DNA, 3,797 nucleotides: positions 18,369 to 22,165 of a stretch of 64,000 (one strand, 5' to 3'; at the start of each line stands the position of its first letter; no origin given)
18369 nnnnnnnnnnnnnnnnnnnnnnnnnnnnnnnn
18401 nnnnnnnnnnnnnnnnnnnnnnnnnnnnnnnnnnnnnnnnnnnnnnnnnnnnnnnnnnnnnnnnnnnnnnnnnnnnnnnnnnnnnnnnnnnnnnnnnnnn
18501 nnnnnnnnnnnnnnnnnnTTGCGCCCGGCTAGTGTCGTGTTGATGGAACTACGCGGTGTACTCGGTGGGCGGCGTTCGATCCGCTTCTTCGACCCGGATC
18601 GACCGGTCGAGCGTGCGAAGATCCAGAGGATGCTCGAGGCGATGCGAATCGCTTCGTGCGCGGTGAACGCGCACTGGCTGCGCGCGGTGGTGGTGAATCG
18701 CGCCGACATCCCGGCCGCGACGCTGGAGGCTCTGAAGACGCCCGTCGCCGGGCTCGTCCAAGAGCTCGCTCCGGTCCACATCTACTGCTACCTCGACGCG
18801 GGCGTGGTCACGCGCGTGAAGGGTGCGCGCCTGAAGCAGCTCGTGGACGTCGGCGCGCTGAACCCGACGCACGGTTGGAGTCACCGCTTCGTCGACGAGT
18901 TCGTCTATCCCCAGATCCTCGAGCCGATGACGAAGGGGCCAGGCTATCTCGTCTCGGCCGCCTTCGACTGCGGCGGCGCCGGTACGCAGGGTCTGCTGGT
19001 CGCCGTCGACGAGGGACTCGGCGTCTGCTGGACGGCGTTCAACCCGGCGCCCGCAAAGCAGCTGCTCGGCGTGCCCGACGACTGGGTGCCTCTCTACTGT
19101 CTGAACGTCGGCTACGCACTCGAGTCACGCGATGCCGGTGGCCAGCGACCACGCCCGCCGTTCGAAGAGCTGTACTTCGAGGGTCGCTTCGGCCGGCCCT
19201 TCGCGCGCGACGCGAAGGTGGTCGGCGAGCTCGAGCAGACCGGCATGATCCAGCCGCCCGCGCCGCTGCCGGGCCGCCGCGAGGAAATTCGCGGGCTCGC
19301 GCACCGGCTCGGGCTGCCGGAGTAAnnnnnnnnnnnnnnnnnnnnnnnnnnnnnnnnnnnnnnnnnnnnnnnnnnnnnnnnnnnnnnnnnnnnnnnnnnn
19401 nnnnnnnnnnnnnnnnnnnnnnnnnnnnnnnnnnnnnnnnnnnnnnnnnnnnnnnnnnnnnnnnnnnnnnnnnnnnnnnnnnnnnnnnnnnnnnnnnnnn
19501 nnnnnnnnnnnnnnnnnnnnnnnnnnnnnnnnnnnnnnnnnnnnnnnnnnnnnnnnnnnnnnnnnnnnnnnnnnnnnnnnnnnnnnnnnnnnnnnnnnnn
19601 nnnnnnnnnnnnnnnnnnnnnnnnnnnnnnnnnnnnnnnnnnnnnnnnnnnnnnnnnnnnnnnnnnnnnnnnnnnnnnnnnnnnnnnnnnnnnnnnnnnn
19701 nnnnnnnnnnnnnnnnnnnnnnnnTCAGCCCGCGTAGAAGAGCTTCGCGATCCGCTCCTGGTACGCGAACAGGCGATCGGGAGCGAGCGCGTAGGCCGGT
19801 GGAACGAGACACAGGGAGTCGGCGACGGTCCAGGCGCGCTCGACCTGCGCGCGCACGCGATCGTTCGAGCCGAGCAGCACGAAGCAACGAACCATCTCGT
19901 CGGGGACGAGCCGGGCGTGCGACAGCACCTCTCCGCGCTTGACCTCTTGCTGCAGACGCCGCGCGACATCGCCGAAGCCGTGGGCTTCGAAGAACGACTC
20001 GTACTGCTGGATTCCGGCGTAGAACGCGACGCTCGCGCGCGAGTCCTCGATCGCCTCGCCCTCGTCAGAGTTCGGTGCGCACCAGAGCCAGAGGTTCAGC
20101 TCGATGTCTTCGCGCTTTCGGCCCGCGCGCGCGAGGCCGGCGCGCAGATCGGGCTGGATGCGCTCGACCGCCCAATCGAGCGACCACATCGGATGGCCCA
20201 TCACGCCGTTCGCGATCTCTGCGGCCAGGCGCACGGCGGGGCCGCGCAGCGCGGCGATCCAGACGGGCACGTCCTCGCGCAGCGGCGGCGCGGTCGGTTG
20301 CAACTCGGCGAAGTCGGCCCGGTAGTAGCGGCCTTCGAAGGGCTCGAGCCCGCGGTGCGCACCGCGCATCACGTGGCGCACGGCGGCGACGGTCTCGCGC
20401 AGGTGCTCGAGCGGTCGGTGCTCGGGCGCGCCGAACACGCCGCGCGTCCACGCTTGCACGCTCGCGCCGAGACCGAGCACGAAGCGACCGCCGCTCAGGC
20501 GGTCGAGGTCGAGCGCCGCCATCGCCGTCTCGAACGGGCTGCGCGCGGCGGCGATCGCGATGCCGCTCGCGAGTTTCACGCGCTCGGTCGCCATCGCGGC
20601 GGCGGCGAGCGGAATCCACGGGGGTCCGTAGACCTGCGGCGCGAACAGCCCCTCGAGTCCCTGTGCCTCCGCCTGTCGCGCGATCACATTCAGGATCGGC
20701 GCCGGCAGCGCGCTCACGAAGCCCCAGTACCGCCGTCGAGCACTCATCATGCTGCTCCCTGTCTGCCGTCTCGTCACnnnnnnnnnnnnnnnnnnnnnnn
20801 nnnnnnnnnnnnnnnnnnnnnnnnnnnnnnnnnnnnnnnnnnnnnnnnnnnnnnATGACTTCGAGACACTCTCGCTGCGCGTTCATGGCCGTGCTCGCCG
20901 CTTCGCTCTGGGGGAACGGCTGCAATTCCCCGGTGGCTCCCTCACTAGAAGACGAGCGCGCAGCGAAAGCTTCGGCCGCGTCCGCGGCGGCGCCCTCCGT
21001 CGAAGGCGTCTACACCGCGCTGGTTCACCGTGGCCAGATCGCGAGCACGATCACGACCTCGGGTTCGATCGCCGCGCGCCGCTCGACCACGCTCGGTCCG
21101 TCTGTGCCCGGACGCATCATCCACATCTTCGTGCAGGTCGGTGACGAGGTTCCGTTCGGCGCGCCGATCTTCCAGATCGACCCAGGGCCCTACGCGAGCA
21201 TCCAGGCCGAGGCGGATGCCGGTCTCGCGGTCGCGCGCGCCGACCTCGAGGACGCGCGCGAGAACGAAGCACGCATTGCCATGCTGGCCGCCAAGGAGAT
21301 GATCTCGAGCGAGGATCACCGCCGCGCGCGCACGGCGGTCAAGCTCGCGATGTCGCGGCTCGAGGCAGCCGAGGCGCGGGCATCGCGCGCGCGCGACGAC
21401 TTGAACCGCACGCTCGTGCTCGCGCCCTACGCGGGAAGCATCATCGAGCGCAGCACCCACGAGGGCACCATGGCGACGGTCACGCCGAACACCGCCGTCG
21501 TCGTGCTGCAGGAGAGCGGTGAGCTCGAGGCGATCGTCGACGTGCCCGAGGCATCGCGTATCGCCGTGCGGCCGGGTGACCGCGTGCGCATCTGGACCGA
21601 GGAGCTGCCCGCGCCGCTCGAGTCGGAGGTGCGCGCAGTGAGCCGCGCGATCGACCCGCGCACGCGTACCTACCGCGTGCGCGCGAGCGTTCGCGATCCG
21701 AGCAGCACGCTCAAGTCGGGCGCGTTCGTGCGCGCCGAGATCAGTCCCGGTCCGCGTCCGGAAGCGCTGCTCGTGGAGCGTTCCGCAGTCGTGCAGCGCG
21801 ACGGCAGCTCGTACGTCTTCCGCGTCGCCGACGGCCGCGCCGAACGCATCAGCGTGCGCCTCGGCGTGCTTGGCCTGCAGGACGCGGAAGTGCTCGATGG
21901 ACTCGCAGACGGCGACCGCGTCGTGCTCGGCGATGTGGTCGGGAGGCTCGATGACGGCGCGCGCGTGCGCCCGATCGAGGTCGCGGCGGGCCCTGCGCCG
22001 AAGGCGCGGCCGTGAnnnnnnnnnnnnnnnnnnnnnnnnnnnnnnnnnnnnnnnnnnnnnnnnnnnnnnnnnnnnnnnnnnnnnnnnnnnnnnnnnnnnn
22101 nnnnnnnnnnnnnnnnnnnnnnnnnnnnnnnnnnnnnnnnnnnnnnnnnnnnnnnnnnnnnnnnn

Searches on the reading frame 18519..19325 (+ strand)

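Call 10: search_protein_families(library=pfam, proteins=[window:18519-19325:+], max_evalue=0.0001)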
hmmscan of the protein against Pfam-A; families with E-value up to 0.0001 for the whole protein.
window:18519-19325:+ (268 aa): 1 family
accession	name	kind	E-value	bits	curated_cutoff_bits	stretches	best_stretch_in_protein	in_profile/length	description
PF00881.29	Nitroreductase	-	9.5e-16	58.9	23.5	2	17-72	3-61/167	Nitroreductase family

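Call 53: search_protein_families(library=ncbifam, proteins=[window:18519-19325:+], max_evalue=0.00001)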
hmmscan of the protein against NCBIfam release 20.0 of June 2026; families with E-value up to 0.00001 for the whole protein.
window:18519-19325:+ (268 aa): 3 families
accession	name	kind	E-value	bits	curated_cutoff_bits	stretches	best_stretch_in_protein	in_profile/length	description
TIGR03553.1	F420_FbiB_CTERM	equivalog_domain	1.3e-09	38.1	249.55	1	153-206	124-181/194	F420 biosynthesis protein FbiB, C-terminal domain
NF009810.0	PRK13294.1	equivalog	1.3e-08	34.2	304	0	152-206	378-436/449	coenzyme F420-0:L-glutamate ligase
TIGR02476.1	BluB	equivalog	2.1e-06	27.3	150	0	160-205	139-185/205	5,6-dimethylbenzimidazole synthase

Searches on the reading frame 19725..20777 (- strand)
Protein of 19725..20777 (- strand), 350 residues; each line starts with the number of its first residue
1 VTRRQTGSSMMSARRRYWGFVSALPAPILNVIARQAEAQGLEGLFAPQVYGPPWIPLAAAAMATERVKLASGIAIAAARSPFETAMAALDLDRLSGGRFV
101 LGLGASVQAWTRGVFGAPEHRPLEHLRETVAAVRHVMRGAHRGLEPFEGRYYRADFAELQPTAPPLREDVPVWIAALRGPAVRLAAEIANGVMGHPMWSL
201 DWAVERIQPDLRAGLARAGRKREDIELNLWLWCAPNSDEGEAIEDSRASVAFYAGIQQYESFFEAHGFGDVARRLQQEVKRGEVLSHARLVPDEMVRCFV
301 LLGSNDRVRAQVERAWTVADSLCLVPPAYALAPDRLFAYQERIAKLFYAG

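Call 10: search_protein_families(library=pfam, proteins=[window:19725-20777:-], max_evalue=0.0001)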
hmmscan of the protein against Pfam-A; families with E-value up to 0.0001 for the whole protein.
window:19725-20777:- (350 aa): 1 family
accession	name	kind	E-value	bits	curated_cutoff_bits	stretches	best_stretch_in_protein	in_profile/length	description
PF00296.26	Bac_luciferase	-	8e-54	183.5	27.9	1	32-314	28-306/314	Luciferase-like monooxygenase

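Call 53: search_protein_families(library=ncbifam, proteins=[window:19725-20777:-], max_evalue=0.00001)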
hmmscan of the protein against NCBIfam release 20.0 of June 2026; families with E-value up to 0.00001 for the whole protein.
window:19725-20777:- (350 aa): 20 families
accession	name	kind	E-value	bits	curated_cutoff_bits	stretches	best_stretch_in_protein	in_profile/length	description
TIGR03617.1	F420_MSMEG_2256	subfamily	5.1e-58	196.5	278.15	1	33-330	1-303/318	TIGR03617 family F420-dependent LLM class oxidoreductase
TIGR03559.1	F420_Rv3520c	subfamily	6.5e-43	147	335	1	34-316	20-314/325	LLM class F420-dependent oxidoreductase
NF002619.0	PRK02271.1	equivalog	7.7e-33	114.2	276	1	29-318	16-298/329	5,10-methylenetetrahydromethanopterin reductase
TIGR04024.1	F420_NP1902A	hypoth_equivalog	5.3e-31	107.6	345.4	1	32-315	20-299/330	TIGR04024 family LLM class F420-dependent oxidoreductase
TIGR03555.1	F420_mer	equivalog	5e-29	101.7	348.7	1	55-313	42-292/325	5,10-methylenetetrahydromethanopterin reductase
TIGR03841.1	F420_Rv3093c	subfamily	2.6e-28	99.3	213.65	1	54-314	38-283/298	LLM class F420-dependent oxidoreductase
TIGR03619.1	F420_Rv2161c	subfamily_domain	7.4e-26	91.2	166.9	1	51-236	44-218/247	TIGR03619 family F420-dependent LLM class oxidoreductase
TIGR03564.1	F420_MSMEG_4879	subfamily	1.7e-24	86.8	234.25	1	33-272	5-237/265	TIGR03564 family F420-dependent LLM class oxidoreductase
TIGR03857.1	F420_MSMEG_2249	hypoth_equivalog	1.2e-17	64.1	218.4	1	58-259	47-240/329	TIGR03857 family LLM class F420-dependent oxidoreductase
TIGR03560.1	F420_Rv1855c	subfamily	2.8e-17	63.3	231.4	1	54-226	53-223/227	TIGR03560 family F420-dependent LLM class oxidoreductase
TIGR03571.1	lucif_BA3436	subfamily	4.4e-13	49.2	303.9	1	48-191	65-203/304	TIGR03571 family LLM class oxidoreductase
TIGR03621.1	F420_MSMEG_2516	subfamily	5.8e-13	48.6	213.15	1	32-244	19-232/295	TIGR03621 family F420-dependent LLM class oxidoreductase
TIGR03557.1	F420_G6P_family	subfamily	3.5e-10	39.5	210.4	1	54-193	50-186/316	TIGR03557 family F420-dependent LLM class oxidoreductase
TIGR03620.1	F420_MSMEG_4141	subfamily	1.2e-09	37.9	219.8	1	33-131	24-117/280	TIGR03620 family F420-dependent LLM class oxidoreductase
TIGR04020.1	seco_metab_LLM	subfamily_domain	6.2e-08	32.1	244.45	1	49-315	49-309/341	MupA/Atu3671 family FMN-dependent luciferase-like monooxygenase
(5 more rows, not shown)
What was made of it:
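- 19725..20777 (-): luciferase-like (F420/FMN-class) oxidoreductase, divergent from acrA across the palindrome. TIGR03617 196 bits, below its cutoff of 278.15 (calls 10, 53).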

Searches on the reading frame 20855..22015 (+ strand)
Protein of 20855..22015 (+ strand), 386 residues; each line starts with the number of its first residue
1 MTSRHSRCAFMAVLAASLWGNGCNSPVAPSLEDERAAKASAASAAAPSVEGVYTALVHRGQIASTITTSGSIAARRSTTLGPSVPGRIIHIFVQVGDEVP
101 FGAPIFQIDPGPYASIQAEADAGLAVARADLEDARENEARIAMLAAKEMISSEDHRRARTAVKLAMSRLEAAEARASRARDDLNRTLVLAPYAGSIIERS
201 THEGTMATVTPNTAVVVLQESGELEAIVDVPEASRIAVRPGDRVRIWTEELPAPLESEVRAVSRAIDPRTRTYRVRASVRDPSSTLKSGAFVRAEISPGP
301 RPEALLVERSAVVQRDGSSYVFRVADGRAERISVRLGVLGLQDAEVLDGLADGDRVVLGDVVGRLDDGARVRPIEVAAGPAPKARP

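Call 10: search_protein_families(library=pfam, proteins=[window:20855-22015:+], max_evalue=0.0001)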
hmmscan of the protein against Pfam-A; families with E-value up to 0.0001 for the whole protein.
window:20855-22015:+ (386 aa): 2 families
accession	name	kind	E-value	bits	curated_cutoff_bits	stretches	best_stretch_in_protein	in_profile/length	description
PF16576.10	HlyD_D23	-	1.7e-20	73.7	30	1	62-292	2-214/214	Barrel-sandwich domain of CusB or HlyD membrane-fusion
PF13437.12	HlyD_3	-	3.1e-12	47.6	22.2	1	188-289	2-106/106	HlyD family secretion protein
